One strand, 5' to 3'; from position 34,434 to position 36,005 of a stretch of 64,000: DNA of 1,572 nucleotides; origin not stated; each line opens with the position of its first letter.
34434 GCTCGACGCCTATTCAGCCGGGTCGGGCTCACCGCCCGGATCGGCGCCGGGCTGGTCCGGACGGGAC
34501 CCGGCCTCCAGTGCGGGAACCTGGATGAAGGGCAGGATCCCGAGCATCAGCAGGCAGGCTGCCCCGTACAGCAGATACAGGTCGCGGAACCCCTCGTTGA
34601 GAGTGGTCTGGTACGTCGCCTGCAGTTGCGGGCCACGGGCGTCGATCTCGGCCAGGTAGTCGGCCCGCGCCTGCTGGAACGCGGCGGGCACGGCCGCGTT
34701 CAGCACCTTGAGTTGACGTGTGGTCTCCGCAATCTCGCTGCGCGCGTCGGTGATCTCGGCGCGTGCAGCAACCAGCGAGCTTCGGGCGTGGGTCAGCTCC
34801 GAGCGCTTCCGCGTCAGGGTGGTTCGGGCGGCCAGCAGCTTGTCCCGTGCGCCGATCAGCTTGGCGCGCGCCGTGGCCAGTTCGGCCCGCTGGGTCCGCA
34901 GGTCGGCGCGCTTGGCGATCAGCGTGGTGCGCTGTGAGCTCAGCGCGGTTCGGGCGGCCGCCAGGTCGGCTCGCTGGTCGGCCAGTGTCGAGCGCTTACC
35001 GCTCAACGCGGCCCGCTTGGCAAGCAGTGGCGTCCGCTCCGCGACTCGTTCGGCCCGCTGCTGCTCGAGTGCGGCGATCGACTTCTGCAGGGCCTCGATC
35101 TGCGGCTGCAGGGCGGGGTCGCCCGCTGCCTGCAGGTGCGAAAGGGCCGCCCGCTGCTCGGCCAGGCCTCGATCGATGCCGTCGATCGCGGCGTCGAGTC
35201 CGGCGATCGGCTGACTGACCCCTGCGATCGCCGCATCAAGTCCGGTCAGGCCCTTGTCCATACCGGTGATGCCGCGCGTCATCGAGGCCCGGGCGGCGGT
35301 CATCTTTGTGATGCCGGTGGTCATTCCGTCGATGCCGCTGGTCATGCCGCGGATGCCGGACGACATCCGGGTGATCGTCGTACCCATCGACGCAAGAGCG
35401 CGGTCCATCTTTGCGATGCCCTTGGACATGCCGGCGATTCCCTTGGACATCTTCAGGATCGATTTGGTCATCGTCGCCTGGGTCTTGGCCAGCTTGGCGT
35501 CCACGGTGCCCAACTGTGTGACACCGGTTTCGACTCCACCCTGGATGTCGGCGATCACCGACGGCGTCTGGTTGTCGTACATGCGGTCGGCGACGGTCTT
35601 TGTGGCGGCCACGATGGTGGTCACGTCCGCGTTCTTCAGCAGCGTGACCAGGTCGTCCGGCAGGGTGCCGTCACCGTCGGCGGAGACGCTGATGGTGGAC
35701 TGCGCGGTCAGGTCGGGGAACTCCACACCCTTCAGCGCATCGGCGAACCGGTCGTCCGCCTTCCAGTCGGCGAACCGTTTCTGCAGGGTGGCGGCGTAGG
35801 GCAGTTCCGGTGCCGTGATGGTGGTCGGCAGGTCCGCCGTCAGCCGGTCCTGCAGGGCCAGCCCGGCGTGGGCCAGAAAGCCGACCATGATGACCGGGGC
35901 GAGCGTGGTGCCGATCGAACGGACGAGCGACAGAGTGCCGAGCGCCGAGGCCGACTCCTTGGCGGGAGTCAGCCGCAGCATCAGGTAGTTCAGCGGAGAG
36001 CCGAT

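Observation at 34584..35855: MFS efflux pump with a ~420-aa insert made of two opposed arrays of near-perfect heptads (predicted very long external helical hairpin)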

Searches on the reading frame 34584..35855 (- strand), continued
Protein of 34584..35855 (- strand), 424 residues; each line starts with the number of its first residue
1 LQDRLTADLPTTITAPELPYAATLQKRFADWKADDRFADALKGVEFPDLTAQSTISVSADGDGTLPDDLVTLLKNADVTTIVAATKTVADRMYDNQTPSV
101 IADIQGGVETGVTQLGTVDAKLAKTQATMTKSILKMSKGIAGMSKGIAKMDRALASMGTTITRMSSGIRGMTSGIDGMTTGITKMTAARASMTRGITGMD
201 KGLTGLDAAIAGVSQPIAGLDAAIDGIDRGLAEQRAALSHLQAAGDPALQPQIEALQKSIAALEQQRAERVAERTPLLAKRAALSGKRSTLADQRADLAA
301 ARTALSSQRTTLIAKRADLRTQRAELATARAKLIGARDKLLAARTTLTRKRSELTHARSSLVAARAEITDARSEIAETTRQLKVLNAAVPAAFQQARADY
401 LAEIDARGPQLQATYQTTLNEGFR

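Call 55: search_protein_families(library=ncbifam, alignment_id=A3, max_evalue=0.1)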
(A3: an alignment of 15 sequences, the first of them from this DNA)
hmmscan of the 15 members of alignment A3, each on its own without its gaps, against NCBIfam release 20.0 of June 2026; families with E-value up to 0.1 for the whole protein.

A. member 1, seq(423 aa): 18 families
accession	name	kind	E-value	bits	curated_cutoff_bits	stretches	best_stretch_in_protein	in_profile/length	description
TIGR02168.1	SMC_prok_B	equivalog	1.4e-11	42.9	567.35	1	124-400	694-969/1181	chromosome segregation protein SMC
TIGR02169.1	SMC_prok_A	equivalog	2.3e-10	38.9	729.4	1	123-393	238-932/1165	chromosome segregation protein SMC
NF045487.1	ASRP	equivalog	2.6e-08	32.9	300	2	245-362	151-270/593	archaea-specific SMC-related protein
NF038350.1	taxis_HmpF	equivalog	4.7e-06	25.2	200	1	228-385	169-328/553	pilus motility taxis protein HmpF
NF052320.1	Cbp1_fam_LP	subfamily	8.8e-06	25.4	90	0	220-329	87-192/286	Cbp1 family collagen-binding glycoprotein adhesin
NF045780.1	TrlF_fam_ATP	equivalog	9.7e-06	24.6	350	1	252-394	577-726/944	TrlF family AAA-like ATPase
NF041035.1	Rad50_Halo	equivalog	4.8e-05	21.9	1000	1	247-372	255-447/883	DNA double-strand break repair ATPase Rad50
NF038218.1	IcmG_DotF_IVB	equivalog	0.0002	21.1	200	0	112-169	120-177/266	type IVB secretion system protein IcmG/DotF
NF040788.1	S-lay_SlaB_Mtsph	equivalog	0.00021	20.3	700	1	136-218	307-389/416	S-layer protein SlaB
NF033930.1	pneumo_PspA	exception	0.00081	18.2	850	1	289-400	130-241/659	pneumococcal surface protein A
NF006543.0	PRK09039.1-2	equivalog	0.001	19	305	0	142-262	45-164/350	peptidoglycan -binding protein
TIGR04523.1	Mplasa_alph_rch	subfamily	0.0016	16.4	270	1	250-376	180-299/745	helix-rich protein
NF042955.1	Ppl_antiphage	equivalog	0.0019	16.2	1000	1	183-363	460-633/882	anti-phage protein Ppl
TIGR01843.1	type_I_hlyD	subfamily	0.0036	16.3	208.65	1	219-348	141-270/422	HlyD family type I secretion periplasmic adaptor subunit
NF002572.0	PRK02224.1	equivalog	0.0047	15.3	1087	1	248-387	249-392/888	DNA double-strand break repair ATPase Rad50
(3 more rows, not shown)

B. families by the number of members that match (of 15 scanned): 76 families (the first 25 are shown)
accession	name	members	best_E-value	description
TIGR02169.1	SMC_prok_A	15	1.4e-16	chromosome segregation protein SMC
TIGR02168.1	SMC_prok_B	15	2.7e-16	chromosome segregation protein SMC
NF045487.1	ASRP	15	2e-13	archaea-specific SMC-related protein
TIGR04211.1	SH3_and_anchor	14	1.3e-11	TIGR04211 family SH3 domain-containing protein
NF045780.1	TrlF_fam_ATP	13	2.9e-08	TrlF family AAA-like ATPase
NF038350.1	taxis_HmpF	12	4e-11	pilus motility taxis protein HmpF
NF002572.0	PRK02224.1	12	3.3e-08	DNA double-strand break repair ATPase Rad50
NF038218.1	IcmG_DotF_IVB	12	1.2e-07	type IVB secretion system protein IcmG/DotF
NF052320.1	Cbp1_fam_LP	12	2.6e-07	Cbp1 family collagen-binding glycoprotein adhesin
NF040788.1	S-lay_SlaB_Mtsph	12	2.3e-05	S-layer protein SlaB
TIGR04523.1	Mplasa_alph_rch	11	5.5e-09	helix-rich protein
NF041035.1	Rad50_Halo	11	1.7e-06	DNA double-strand break repair ATPase Rad50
TIGR01843.1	type_I_hlyD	10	2.7e-05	HlyD family type I secretion periplasmic adaptor subunit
NF053563.1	Rkd4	10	0.00012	arcadin-4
NF043058.1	T4SS_LegC2C7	9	5.7e-07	LegC2/C7 family Dot/Icm T4SS effector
TIGR00833.1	actII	5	0.00013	MMPL family RND transporter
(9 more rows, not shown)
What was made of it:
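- Five of 15 family inserts weakly hit the MMPL model TIGR00833 (best 1.3e-4; call 55).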

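Call 56: search_solved_structures(query=A3, max_evalue=1)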
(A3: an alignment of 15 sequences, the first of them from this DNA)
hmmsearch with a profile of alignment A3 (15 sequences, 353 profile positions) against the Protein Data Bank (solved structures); distinct sequences matched with E-value up to 1: 247 (the best 60 are shown).
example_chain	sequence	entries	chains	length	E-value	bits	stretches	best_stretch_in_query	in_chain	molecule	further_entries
9r1o_A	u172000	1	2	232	6.5e-08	35.6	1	136-315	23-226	sc-apCC-6-DPH-NR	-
7ogt_B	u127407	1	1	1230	8.4e-07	31.9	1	132-336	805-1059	Structural maintenance of chromosomes protein 3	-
8qae_A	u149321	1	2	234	2e-06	30.7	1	112-312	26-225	sc-apCC-6-SLLA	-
6gap_A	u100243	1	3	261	2.1e-06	30.6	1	106-243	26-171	Outer capsid protein sigma-1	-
8qv2_Sc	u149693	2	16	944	4.6e-06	29.5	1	110-336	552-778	Spindle pole body component 110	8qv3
3jbh_A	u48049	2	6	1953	7.5e-06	28.8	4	113-308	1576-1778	MYOSIN 2 HEAVY CHAIN STRIATED MUSCLE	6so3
9y6s_4T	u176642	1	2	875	8.9e-06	28.5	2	184-313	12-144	Coiled-coil domain-containing protein 40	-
6jx7_A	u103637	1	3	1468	1.4e-05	27.8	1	129-314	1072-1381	Feline Infectious Peritonitis Virus Spike Protein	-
6gao_A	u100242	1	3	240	2.4e-05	27.1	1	100-241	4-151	Outer capsid protein sigma-1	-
6gaj_A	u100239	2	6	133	3.2e-05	26.7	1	102-235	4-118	Outer capsid protein sigma-1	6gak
8qox_B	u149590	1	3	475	4.1e-05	26.3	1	107-201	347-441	Conserved membrane protein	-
8snb_8D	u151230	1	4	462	4.9e-05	26.1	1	139-253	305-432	Tektin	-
6wg3_B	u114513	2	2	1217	6.4e-05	25.7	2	140-314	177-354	Structural maintenance of chromosomes protein 3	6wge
7w1m_B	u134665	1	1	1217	6.4e-05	25.7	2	140-314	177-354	Structural maintenance of chromosomes protein 3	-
8qad_A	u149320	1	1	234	6.8e-05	25.6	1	134-311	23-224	sc-apCC-6-LLIA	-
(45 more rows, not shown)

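Call 57: search_solved_structures(query=A3, max_evalue=0.00001, show_alignments=3)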
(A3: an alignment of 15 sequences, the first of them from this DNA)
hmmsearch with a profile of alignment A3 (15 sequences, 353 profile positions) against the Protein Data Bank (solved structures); distinct sequences matched with E-value up to 0.00001: 7.
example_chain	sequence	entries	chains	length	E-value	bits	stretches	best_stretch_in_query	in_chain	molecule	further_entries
9r1o_A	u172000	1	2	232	6.5e-08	35.6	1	136-315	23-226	sc-apCC-6-DPH-NR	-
7ogt_B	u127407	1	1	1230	8.4e-07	31.9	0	132-336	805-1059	Structural maintenance of chromosomes protein 3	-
8qae_A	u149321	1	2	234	2e-06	30.7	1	112-312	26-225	sc-apCC-6-SLLA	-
6gap_A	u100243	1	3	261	2.1e-06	30.6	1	106-243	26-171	Outer capsid protein sigma-1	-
8qv2_Sc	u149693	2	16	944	4.6e-06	29.5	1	110-336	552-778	Spindle pole body component 110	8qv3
3jbh_A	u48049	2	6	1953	7.5e-06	28.8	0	113-308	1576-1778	MYOSIN 2 HEAVY CHAIN STRIATED MUSCLE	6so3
9y6s_4T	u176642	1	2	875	8.9e-06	28.5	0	184-313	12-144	Coiled-coil domain-containing protein 40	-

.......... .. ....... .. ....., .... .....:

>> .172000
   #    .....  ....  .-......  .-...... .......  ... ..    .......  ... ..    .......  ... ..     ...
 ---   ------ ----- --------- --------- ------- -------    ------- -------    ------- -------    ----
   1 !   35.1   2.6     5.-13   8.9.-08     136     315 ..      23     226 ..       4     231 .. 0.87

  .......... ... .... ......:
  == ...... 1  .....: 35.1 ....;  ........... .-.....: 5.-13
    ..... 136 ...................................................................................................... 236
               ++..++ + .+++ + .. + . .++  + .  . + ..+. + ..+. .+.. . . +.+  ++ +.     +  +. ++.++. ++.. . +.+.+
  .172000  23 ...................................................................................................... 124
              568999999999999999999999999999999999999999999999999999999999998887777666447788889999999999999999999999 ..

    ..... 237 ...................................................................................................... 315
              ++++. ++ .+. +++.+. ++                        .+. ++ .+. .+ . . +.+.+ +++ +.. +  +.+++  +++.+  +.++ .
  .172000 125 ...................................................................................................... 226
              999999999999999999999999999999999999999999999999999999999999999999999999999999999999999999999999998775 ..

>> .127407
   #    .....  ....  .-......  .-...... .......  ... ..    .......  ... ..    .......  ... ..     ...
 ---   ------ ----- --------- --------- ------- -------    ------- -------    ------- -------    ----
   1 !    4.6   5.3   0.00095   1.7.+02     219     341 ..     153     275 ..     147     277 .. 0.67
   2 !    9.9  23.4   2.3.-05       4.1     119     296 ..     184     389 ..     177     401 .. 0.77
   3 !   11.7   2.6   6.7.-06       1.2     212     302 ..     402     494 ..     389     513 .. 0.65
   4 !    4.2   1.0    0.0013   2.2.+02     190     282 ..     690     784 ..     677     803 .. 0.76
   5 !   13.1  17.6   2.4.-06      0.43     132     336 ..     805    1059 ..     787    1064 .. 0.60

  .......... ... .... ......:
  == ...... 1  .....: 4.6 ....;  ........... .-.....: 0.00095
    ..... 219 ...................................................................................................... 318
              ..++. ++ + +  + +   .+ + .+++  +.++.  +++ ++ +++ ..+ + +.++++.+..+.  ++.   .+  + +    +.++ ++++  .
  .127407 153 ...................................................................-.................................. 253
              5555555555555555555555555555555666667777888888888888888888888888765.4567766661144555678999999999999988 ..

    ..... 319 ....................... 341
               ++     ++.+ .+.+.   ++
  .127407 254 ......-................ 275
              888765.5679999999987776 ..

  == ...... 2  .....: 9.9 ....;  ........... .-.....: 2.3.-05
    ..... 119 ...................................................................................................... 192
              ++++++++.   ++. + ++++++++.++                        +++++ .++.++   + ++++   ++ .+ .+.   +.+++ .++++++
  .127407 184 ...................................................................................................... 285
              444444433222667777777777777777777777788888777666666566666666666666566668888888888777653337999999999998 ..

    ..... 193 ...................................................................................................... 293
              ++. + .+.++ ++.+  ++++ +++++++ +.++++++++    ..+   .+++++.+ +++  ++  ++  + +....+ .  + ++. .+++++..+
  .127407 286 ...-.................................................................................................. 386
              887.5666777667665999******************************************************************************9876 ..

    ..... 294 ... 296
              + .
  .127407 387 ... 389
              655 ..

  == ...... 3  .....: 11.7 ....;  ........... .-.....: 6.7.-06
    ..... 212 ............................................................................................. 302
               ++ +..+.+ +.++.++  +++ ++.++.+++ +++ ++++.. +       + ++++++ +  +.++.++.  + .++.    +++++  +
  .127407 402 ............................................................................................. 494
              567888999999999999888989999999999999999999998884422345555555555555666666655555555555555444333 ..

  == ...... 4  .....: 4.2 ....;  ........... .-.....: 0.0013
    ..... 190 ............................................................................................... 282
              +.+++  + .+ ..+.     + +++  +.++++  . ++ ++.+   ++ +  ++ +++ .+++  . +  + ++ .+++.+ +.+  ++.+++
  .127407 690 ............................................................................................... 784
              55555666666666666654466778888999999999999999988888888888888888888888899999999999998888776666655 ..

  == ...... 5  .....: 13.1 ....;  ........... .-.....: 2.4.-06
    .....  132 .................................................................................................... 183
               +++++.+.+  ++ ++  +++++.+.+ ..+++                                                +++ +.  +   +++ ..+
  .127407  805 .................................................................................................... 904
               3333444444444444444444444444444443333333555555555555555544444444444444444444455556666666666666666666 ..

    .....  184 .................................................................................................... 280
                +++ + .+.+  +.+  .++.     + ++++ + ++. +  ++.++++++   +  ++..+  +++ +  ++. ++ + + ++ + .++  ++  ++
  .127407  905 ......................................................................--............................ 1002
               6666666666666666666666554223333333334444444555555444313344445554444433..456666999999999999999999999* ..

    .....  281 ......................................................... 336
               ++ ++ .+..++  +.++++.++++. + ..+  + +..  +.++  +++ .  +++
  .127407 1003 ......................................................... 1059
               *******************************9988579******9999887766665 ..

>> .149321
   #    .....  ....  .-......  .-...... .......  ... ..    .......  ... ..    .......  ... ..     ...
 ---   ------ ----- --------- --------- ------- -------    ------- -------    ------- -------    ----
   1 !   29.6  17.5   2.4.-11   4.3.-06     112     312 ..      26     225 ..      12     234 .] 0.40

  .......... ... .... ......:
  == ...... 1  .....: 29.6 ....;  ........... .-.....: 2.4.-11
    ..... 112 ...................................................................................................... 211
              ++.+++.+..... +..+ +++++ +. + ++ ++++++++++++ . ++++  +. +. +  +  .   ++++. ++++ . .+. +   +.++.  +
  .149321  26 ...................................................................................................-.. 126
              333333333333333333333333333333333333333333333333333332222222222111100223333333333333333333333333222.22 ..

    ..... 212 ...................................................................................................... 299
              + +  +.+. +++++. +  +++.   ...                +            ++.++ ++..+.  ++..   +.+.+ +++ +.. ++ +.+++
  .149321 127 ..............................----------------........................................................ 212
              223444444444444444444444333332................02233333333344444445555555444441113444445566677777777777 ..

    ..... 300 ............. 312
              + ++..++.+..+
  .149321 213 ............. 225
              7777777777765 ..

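Call 70: predict_structure(alignment_id=A4)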
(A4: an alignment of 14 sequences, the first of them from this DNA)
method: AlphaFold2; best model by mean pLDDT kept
length: 423 residues; sequences in the alignment: 14
mean_pLDDT: 89.4   pTM: 0.58
mean pLDDT of the five models: 89.4, 89.0, 87.9, 86.8, 86.5
residues with pLDDT >= 90: 241; 70-90: 167; 50-70: 11; < 50: 4
segments of 3 or more residues with pLDDT < 50: 59-62
pLDDT, mean of each block of 10 residues (from residue 1): 80 83 87 81 73 64 66 81 86 83 87 90 94 97 98 97 97 97 97 97 96 94 91 88 80 87 91 94 96 97 97 98 98 97 97 97 93 92 89 88 88 82 56
secondary structure, 60 per line:
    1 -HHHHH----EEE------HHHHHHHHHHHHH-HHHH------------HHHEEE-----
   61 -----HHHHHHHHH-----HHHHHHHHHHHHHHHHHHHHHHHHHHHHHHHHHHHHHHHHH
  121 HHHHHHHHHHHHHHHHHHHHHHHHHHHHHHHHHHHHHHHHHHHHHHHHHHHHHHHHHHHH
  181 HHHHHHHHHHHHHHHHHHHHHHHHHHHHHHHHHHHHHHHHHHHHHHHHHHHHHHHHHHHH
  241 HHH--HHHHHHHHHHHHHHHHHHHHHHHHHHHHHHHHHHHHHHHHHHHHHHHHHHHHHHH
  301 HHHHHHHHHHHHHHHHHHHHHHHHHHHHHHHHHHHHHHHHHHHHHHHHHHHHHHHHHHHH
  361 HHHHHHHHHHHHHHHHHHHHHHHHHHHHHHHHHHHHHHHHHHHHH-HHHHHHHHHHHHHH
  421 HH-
elements in order: H2-6 E11-13 H20-32 H34-37 E53-55 H66-74 H80-243 H246-405 H407-422
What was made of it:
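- AlphaFold2 on the insert alone with a different, 14-sequence alignment: mean pLDDT 89.4, arms 94-98 (call 70).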

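Call 72: fold_search(model_id=the predicted structure, library=pdb)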
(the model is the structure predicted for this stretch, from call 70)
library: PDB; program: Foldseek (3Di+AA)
matches with E <= 10: 830; with E <= 0.001: 2
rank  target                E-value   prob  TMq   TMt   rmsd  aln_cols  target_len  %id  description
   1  7zr1_C                1.4e-05  1.00  0.24  0.14  28.5       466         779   13  Chaetomium thermophilum Mre11-Rad50-Nbs1 complex bound to ATPyS (composite structure) (released 2023-01-11)
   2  7zr1_D                4.6e-05  1.00  0.25  0.15  28.2       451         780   13  Chaetomium thermophilum Mre11-Rad50-Nbs1 complex bound to ATPyS (composite structure) (released 2023-01-11)
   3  2ch7_A                1.9e-03  1.00  0.27  0.36  12.6       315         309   15  Crystal structure of the cytoplasmic domain of a bacterial chemoreceptor from Thermotoga maritima (released 2006-04-18)
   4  2ch7_B                2.1e-03  1.00  0.28  0.38  20.0       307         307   14  Crystal structure of the cytoplasmic domain of a bacterial chemoreceptor from Thermotoga maritima (released 2006-04-18)
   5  6rw9_A                2.6e-03  1.00  0.28  0.08  18.7       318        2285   11  Cryo-EM structure of Morganella morganii TcdA4 (released 2019-10-23)
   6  7sqc_1K               2.7e-03  0.96  0.19  0.23  62.3       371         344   17  Ciliary C1 central pair apparatus isolated from Chlamydomonas reinhardtii (released 2022-04-13)
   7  4o9y_A                2.8e-03  1.00  0.24  0.05  28.3       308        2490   14  Crystal Structure of TcdA1 (released 2014-02-26)
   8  6h6f_A                3.3e-03  1.00  0.25  0.05  30.4       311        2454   12  PTC3 holotoxin complex from Photorhabdus luminiscens - Mutant TcC-D651A (released 2018-10-03)
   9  5lki_A                3.5e-03  1.00  0.24  0.08  30.1       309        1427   14  Cryo-EM structure of the Tc toxin TcdA1 in its pore state (released 2016-08-31)
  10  5nnv_D                3.6e-03  1.00  0.32  0.44   7.8       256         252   12  Structure of a Bacillus subtilis Smc coiled coil middle fragment (released 2017-06-21)
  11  6h6e_A                4.0e-03  1.00  0.24  0.05  26.1       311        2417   13  PTC3 holotoxin complex from Photorhabdus luminecens in prepore state (TcdA1, TcdB2, TccC3) (released 2018-10-03)
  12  7sqc_1J               4.0e-03  0.97  0.21  0.25  64.2       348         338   15  Ciliary C1 central pair apparatus isolated from Chlamydomonas reinhardtii (released 2022-04-13)
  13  5xg2                  4.4e-03  1.00  0.33  0.48   7.3       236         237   14  Crystal structure of a coiled-coil segment (residues 345-468 and 694-814) of Pyrococcus yayanosii Smc (released 2017-06-07)
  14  6gy6_B                4.9e-03  0.99  0.25  0.30  33.4       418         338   13  XaxAB pore complex from Xenorhabdus nematophila (released 2018-07-25)
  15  7n6g_3R               4.9e-03  0.95  0.21  0.24  61.5       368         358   17  C1 of central pair (released 2022-05-18)
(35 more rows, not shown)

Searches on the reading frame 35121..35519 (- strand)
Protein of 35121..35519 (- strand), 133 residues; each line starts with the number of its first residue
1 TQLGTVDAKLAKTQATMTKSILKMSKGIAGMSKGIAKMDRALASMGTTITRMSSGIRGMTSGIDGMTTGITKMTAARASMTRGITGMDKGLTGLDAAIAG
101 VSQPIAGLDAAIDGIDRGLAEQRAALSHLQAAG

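Call 40: search_protein_families(library=ncbifam, proteins=[window:35121-35519:-], max_evalue=10)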
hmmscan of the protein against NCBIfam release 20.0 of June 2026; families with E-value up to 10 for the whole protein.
seq(133 aa): 12 families
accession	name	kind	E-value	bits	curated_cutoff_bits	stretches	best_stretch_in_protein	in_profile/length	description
NF040788.1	S-lay_SlaB_Mtsph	equivalog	0.00024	20.1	700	1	26-109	308-391/416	S-layer protein SlaB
NF049871.2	cytotoxin_MakA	exception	0.00066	18.7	320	2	60-125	129-194/354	alpha-pore-forming cytotoxin MakA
NF038218.1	IcmG_DotF_IVB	equivalog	0.003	17.3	200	2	9-63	128-182/266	type IVB secretion system protein IcmG/DotF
NF033914.0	antiphage_ZorA_1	subfamily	0.0051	15.1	190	1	25-128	376-486/619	anti-phage ZorAB system protein ZorA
TIGR00833.1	actII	subfamily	0.012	13.9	874.7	1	11-76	585-650/910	MMPL family RND transporter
TIGR02559.1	HrpB7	equivalog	0.013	15.9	134.4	1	31-131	20-121/158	type III secretion protein HrpB7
NF052320.1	Cbp1_fam_LP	subfamily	0.013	15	90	1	9-89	106-186/286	Cbp1 family collagen-binding glycoprotein adhesin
TIGR02168.1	SMC_prok_B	equivalog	0.038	11.7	567.35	1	9-127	830-948/1181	chromosome segregation protein SMC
NF049873.2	cytotoxin_MakE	exception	0.12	11.3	360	1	12-56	142-186/352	alpha-pore-forming cytotoxin subunit MakE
NF006543.0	PRK09039.1-2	equivalog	0.15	11.8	305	1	14-132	49-167/350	peptidoglycan -binding protein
TIGR02169.1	SMC_prok_A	equivalog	0.15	9.7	729.4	1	11-130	237-357/1165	chromosome segregation protein SMC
NF010229.0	PRK13682.1-4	equivalog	1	9.4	52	1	26-38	21-33/53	hypothetical protein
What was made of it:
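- For the window protein the matching part is arm 1 (E = 0.012; call 40).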
